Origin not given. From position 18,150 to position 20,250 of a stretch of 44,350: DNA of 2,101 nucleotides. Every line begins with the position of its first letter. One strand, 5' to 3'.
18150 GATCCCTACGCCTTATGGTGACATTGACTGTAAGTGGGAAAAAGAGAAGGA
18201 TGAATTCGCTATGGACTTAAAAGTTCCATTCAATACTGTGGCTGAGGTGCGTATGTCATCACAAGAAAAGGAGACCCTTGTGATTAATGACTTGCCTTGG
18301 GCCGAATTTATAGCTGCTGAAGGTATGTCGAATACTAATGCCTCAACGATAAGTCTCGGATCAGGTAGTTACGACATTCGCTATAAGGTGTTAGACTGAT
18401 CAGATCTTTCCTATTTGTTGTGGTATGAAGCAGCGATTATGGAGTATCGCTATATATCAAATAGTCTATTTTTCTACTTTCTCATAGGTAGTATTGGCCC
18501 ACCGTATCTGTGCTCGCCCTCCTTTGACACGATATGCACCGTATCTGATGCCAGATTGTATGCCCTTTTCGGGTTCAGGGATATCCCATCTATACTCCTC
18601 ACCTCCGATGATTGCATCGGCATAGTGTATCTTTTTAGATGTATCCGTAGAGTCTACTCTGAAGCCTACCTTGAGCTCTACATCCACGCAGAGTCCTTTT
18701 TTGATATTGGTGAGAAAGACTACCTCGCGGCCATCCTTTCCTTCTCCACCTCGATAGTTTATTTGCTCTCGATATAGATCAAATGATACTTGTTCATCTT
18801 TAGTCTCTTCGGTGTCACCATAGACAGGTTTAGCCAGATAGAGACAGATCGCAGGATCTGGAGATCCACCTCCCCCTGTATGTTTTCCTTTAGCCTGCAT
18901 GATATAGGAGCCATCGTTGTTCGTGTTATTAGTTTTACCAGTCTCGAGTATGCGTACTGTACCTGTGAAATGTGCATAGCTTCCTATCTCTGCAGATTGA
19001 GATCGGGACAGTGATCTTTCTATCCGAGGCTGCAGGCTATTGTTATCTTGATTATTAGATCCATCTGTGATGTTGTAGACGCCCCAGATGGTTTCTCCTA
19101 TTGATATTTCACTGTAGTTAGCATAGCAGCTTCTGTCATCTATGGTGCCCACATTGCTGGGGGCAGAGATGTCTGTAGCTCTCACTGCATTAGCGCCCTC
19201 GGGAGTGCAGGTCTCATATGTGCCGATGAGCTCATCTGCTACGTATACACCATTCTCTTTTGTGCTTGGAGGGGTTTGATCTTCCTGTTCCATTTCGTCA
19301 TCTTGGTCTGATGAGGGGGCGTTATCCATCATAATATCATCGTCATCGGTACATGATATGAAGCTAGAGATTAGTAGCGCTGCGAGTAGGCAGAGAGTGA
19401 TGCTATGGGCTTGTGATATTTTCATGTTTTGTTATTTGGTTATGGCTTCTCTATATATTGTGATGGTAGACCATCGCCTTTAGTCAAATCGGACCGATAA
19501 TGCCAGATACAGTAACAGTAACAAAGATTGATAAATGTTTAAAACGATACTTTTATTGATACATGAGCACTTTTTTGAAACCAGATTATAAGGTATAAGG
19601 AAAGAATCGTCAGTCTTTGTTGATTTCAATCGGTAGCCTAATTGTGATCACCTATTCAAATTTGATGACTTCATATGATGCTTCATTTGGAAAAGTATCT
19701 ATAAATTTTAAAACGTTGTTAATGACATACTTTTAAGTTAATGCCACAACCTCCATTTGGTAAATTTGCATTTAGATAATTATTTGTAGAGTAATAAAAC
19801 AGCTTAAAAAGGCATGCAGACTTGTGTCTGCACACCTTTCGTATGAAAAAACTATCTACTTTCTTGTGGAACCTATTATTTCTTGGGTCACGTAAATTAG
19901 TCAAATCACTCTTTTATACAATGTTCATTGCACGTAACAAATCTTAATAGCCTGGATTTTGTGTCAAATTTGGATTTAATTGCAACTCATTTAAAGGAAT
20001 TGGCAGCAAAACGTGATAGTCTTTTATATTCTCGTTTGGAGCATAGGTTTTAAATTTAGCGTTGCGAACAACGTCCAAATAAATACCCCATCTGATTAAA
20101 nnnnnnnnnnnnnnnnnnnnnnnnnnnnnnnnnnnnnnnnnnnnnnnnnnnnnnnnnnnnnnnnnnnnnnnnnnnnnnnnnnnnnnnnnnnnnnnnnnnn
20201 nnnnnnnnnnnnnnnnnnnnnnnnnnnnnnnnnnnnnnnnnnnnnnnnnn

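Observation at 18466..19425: Stand-alone acidic-tract surface lipoprotein with a jelly-roll-like body: candidate outer-surface endo-lyase or glycan binder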

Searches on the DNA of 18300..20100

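Call 21: search_rna_families(source=window, start=18300, end=20100, threshold=evalue, max_evalue=1)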
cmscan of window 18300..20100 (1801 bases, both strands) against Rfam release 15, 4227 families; matches with E-value up to 1: 1.
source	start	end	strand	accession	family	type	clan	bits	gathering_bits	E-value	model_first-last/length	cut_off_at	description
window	18735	18795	-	RF02153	NBR2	Gene; lncRNA;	-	28.3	40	0.15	1-63/63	no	Neighbour of BRCA1 gene 2 converved region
